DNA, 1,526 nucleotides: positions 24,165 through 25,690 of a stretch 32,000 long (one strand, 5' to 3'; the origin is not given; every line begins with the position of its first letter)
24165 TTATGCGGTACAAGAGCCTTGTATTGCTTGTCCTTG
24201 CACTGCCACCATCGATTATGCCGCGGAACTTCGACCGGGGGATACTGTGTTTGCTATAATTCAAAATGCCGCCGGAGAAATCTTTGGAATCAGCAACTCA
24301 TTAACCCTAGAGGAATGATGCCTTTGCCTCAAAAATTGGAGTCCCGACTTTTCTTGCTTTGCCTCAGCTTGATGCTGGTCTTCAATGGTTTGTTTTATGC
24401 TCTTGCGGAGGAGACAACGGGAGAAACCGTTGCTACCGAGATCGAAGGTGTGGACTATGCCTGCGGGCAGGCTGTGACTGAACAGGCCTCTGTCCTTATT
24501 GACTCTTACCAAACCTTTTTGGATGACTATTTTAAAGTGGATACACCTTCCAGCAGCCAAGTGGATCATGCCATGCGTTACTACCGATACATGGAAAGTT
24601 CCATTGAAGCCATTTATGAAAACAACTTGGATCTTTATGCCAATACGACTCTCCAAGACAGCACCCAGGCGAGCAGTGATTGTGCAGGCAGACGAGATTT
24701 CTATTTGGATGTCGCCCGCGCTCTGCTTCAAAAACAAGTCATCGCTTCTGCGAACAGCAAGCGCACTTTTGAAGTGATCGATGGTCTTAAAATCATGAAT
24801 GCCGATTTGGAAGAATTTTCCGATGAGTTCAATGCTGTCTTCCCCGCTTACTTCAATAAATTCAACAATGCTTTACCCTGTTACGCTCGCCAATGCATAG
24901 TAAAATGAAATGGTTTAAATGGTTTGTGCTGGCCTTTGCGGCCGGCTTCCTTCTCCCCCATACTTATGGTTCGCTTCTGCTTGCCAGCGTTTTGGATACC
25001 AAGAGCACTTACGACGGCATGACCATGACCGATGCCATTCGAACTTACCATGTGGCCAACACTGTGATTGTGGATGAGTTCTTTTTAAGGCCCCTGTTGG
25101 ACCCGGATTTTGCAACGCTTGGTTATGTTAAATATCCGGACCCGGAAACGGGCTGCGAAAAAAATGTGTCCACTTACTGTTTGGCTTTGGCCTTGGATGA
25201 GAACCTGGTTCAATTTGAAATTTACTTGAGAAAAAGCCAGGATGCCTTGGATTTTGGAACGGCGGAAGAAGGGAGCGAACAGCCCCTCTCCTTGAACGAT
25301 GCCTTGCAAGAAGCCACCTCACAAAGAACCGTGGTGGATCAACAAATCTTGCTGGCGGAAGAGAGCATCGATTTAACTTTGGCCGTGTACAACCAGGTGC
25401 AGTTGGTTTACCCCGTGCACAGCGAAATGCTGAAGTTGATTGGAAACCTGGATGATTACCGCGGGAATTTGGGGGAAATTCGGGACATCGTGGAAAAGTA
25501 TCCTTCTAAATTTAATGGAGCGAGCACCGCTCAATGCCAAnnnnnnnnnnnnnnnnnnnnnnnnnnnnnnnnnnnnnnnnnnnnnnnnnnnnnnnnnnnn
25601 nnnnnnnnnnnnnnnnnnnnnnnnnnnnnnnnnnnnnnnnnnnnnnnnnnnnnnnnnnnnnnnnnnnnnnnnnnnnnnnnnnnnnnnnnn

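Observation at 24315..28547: Four-gene cassette of secreted, Cys-capped proteins chained by ATGA overlaps to the giant gene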

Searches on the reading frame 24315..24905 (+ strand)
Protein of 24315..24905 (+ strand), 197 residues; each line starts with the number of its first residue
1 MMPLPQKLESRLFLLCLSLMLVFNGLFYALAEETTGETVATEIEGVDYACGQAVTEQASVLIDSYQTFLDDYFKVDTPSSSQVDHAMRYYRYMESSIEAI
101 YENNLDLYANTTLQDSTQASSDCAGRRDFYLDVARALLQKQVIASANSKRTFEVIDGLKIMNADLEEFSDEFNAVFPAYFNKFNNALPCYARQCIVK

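Call 5: search_protein_families(library=pfam, proteins=[window:24315-24905:+], max_evalue=1)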
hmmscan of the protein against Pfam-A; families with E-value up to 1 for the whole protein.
window:24315-24905:+ (197 aa): 0 families

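Call 6: search_protein_families(library=ncbifam, proteins=[window:24315-24905:+], max_evalue=1)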
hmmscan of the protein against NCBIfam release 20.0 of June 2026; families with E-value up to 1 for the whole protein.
window:24315-24905:+ (197 aa): 1 family
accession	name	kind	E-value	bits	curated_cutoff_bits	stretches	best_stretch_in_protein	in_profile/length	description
NF003166.0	PRK04149.1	subfamily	0.08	11.3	387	1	58-105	233-280/393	sulfate adenylyltransferase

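Call 87: search_protein_families(library=pfam, alignment_id=A2, max_evalue=0.01)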
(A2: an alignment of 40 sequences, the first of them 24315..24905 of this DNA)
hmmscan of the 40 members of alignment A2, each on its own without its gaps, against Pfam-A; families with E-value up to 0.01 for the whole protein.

A. member 1, window:24315-24905:+ (197 aa): 0 families

B. families by the number of members that match (of 40 scanned): 5 families
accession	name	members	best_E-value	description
PF10811.13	DUF2532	1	0.00061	Protein of unknown function (DUF2532)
PF17522.7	DUF5446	1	0.0037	Family of unknown function (DUF5446)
PF17150.9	CHASE6_C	1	0.0038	C-terminal domain of two-partite extracellular sensor domain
PF05960.17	DUF885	1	0.0041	Bacterial protein of unknown function (DUF885)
PF15957.10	Comm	1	0.0047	Commissureless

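Call 88: search_solved_structures(query=A2, max_evalue=1)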
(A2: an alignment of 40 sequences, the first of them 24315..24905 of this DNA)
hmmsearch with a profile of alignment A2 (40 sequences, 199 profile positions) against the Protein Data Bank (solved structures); distinct sequences matched with E-value up to 1: 10.
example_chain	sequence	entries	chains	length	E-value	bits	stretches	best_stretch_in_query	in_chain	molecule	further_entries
5yfp_H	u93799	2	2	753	0.0016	21.3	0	77-139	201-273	Exocyst complex component EXO84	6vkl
3ceh_A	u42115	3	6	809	0.047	16.5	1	54-101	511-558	Glycogen phosphorylase, liver form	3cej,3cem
8ems_B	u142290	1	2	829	0.049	16.5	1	54-101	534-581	Glycogen phosphorylase, liver form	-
1xoi_A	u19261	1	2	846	0.05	16.4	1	54-101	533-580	Glycogen phosphorylase, liver form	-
1fa9_A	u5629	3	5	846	0.05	16.4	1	54-101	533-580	GLYCOGEN PHOSPHORYLASE, LIVER FORM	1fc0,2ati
1em6_A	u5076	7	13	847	0.05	16.4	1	54-101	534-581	LIVER GLYCOGEN PHOSPHORYLASE | Glycogen phosphorylase, liver form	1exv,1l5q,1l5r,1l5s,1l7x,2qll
3dd1_A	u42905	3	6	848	0.05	16.4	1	54-101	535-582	Glycogen phosphorylase, liver form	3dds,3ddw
2zb2_A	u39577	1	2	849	0.05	16.4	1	54-101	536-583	Glycogen phosphorylase, liver form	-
9pin_P2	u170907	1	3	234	0.076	15.8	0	62-105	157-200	HEAT repeat domain-containing protein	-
5iko_A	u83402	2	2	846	0.39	13.5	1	56-102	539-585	Glycogen phosphorylase, brain form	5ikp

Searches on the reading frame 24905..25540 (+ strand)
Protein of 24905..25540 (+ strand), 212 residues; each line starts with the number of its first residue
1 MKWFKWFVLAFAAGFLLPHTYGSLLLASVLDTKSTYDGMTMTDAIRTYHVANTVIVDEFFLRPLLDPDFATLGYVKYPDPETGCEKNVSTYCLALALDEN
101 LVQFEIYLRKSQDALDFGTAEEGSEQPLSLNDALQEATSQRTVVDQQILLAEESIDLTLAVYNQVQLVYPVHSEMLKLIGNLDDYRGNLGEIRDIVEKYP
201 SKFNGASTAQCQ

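Call 5: search_protein_families(library=pfam, proteins=[window:24905-25540:+], max_evalue=1)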
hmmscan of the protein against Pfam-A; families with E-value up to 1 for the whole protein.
window:24905-25540:+ (212 aa): 0 families

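Call 6: search_protein_families(library=ncbifam, proteins=[window:24905-25540:+], max_evalue=1)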
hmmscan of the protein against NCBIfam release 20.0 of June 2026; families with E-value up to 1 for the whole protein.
window:24905-25540:+ (212 aa): 0 families

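Call 50: find_homologous_proteins(query=A3)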
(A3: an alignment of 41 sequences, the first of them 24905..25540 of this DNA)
Query A3 (41 sequences) (212 aa, profile of the alignment): 52 proteins with E <= 0.001 among 3113 candidates.
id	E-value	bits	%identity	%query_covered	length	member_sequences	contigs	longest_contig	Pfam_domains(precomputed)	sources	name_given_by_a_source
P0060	7.0e-67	243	26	100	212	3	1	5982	-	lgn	-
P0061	2.0e-65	239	25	74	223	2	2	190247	-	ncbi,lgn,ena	-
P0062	7.8e-64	233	29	69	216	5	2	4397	-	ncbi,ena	-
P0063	2.2e-63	232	26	60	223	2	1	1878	-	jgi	-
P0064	7.2e-63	230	27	70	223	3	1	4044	-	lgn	-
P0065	1.6e-62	229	27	69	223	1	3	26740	-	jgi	-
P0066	6.0e-62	227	30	69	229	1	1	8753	-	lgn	-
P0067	6.4e-62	227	28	69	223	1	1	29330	-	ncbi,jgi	ncbi:MAG: hypothetical protein WC651_03765 [Candidatus Gracilibacteria bacterium]|jgi:hypothetical p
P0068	1.1e-61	226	26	100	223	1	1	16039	-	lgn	-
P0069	1.2e-61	226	52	100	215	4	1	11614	-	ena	-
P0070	9.4e-61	223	56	100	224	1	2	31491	-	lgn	-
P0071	1.2e-60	223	27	59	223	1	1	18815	-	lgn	-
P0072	1.7e-60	222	56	100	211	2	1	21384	-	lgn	-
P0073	2.6e-60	222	27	60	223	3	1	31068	-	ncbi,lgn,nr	ncbi:MAG: hypothetical protein Q8P62_04875 [Candidatus Peregrinibacteria bacterium]|nr:hypothetical 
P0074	2.9e-60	222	29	60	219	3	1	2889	-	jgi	jgi:hypothetical protein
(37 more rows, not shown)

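Call 61: predict_structure(alignment_id=A5)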
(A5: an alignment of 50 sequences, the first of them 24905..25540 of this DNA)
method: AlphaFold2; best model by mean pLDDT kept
length: 212 residues; sequences in the alignment: 50
mean_pLDDT: 84.6   pTM: 0.69
mean pLDDT of the five models: 84.6, 84.0, 82.0, 81.8, 81.4
residues with pLDDT >= 90: 114; 70-90: 53; 50-70: 43; < 50: 2
segments of 3 or more residues with pLDDT < 50: none
pLDDT, mean of each block of 10 residues (from residue 1): 87 80 56 90 95 97 86 70 86 96 95 72 68 86 94 98 93 93 97 88 58 46
secondary structure, 60 per line:
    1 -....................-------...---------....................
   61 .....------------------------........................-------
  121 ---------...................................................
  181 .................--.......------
elements in order: H2-21 H41-65 H90-113 H130-197 H200-206

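Call 64: fold_search(model_id=the predicted structure, library=pdb)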
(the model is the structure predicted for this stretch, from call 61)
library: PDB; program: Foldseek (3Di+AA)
matches with E <= 10: 73; with E <= 0.001: 0
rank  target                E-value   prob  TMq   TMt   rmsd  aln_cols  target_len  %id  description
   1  5jtg_A                1.1e+00  0.38  0.28  0.21  11.4       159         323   16  Crystal structure of Thermotoga maritima mutant D89K/D253K (released 2017-01-25)
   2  5jtg_C                1.2e+00  0.18  0.23  0.17  12.7       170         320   18  Crystal structure of Thermotoga maritima mutant D89K/D253K (released 2017-01-25)
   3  4eeb_A                1.4e+00  0.18  0.25  0.19  10.8       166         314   14  CorA coiled-coil mutant under Mg2+ absence (released 2012-11-14)
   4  8rmm_C                1.4e+00  0.16  0.26  0.22  18.6       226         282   14  Structure of heteromeric CALHM2/4 channel in complex with synthetic nanobodies SbC2 and SbC4 (released 2024-06-19)
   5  5jtg_E                1.6e+00  0.30  0.28  0.21  11.2       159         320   16  Crystal structure of Thermotoga maritima mutant D89K/D253K (released 2017-01-25)
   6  5jtg_B                1.8e+00  0.28  0.28  0.21  11.2       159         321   16  Crystal structure of Thermotoga maritima mutant D89K/D253K (released 2017-01-25)
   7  8tmd_A                1.9e+00  0.21  0.26  0.18  13.2       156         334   17  Cryo-EM structure of CorA in complex with conformation-specific synthetic antibody C18 and 100 uM MgCl2, State MG0.1-1 (released 2025-02-12)
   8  7udc_B                2.2e+00  0.10  0.23  0.22  25.9       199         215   13  cryo-EM structures of a synaptobrevin-Munc18-1-syntaxin-1 complex class1 (released 2022-04-06)
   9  7emf_V                2.3e+00  0.21  0.22  0.34  10.1       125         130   16  Human Mediator (deletion of MED1-IDR) in a Tail-extended conformation (released 2021-05-05)
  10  4i0u_D                2.3e+00  0.20  0.27  0.18  12.6       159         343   16  Improved structure of Thermotoga maritima CorA at 2.7 A resolution (released 2013-03-06)
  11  8tmj_B                2.3e+00  0.20  0.26  0.18  11.8       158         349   15  Cryo-EM structure of CorA in complex with conformation-specific synthetic antibody C18 and 100 uM MgCl2, State MG0.1-2 (released 2025-02-12)
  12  4i0u_F                2.3e+00  0.16  0.26  0.18  14.1       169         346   16  Improved structure of Thermotoga maritima CorA at 2.7 A resolution (released 2013-03-06)
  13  9bqx_A                2.5e+00  0.08  0.21  0.19  20.1       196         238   15  Membrane-bound AMPH-1 tube in the presence of GTP (released 2025-05-14)
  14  8wd9_B                2.6e+00  0.08  0.21  0.17  15.4       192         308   13  Cryo-EM structure of Mycobacterium tuberculosis DppABCD in apo form (released 2024-09-18)
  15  8zah_B                2.7e+00  0.28  0.30  0.27   7.2       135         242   10  Crystal structure of the channel protein CorA from Campylobacter jejuni (released 2024-06-19)
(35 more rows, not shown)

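Call 89: search_solved_structures(query=A5, max_evalue=1)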
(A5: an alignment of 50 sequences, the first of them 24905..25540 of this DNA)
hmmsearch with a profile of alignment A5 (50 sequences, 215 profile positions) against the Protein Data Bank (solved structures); distinct sequences matched with E-value up to 1: 8.
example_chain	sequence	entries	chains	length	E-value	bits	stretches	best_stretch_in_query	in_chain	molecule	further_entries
5enz_A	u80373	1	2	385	0.18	14.6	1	112-177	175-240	UDP-GlcNAc 2-epimerase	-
7e1t_C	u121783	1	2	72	0.34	13.7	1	101-160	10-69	Isoform 2 of Nuclear distribution protein nudE homolog 1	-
1czq_A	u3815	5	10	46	0.52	13.1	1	131-168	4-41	FUSION PROTEIN BETWEEN THE HYDROPHOBIC POCKET OF HIV GP41 AND GCN4-PIQI | FUSION PROTEIN BETWEEN THE HYDROPHOBIC POCKET OF HIV GP41 AND GENERAL CONTROL PROTEIN 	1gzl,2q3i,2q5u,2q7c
2r3c_A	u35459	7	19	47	0.55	13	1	131-168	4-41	gp41 N-peptide | IQN17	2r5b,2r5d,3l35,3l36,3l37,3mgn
8vwe_C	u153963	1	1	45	0.57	13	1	131-168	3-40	Transmembrane protein gp41 IQN17 peptide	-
8f3a_A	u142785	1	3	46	0.61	12.9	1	131-168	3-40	IQN17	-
6psa_A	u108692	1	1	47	0.65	12.8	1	131-164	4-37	IQN17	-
8f3b_A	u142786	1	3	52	0.68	12.7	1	131-169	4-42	IQN22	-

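Call 95: fold_search(model_id=the predicted structure, library=viral)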
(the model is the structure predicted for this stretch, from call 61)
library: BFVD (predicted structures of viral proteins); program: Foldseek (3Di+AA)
matches with E <= 10: 174; with E <= 0.001: 0
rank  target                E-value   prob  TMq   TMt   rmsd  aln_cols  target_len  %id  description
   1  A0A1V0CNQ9            5.3e-01  0.35  0.29  0.13  28.4       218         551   14  (no name in the UniProt tables at hand)
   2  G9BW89                5.9e-01  0.21  0.20  0.17  16.0       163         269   15  (no name in the UniProt tables at hand)
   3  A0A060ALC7            6.2e-01  0.08  0.15  0.13  28.8       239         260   15  Uncharacterized protein [Listeria phage LMSP-25]
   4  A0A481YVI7            7.7e-01  0.33  0.29  0.30  12.2       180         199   12  MARVEL domain-containing protein [Marseillevirus LCMAC103]
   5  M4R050                1.1e+00  0.10  0.19  0.18  28.4       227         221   13  (no name in the UniProt tables at hand)
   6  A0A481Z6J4            1.3e+00  0.16  0.24  0.25  12.1       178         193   12  Transmembrane protein [Pithovirus LCPAC201]
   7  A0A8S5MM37            2.0e+00  0.08  0.22  0.17  41.4       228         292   15  Uncharacterized protein [Podoviridae sp. ctlpi2]
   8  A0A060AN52            2.3e+00  0.15  0.24  0.17  14.7       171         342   12  Tail tape measure protein [Enterococcus phage IME-EFm1]
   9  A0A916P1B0            2.3e+00  0.11  0.22  0.20  29.1       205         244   14  Uncharacterized protein [Mythimna separata entomopoxvirus 'L']
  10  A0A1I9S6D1            2.3e+00  0.04  0.16  0.10  19.3       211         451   14  (no name in the UniProt tables at hand)
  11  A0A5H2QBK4            2.5e+00  0.04  0.13  0.20  16.1       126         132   17  (no name in the UniProt tables at hand)
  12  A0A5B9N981            2.8e+00  0.15  0.26  0.37  11.2       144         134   12  Uncharacterized protein [Klebsiella phage Magnus]
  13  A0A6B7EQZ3            3.0e+00  0.12  0.26  0.13  15.2       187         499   16  (no name in the UniProt tables at hand)
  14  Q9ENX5                3.0e+00  0.09  0.21  0.23  13.0       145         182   12  Nuclear export protein [Influenza C virus]
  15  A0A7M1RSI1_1          3.1e+00  0.10  0.24  0.04  20.3       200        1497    8  Uncharacterized protein [uncultured phage cr4_1]
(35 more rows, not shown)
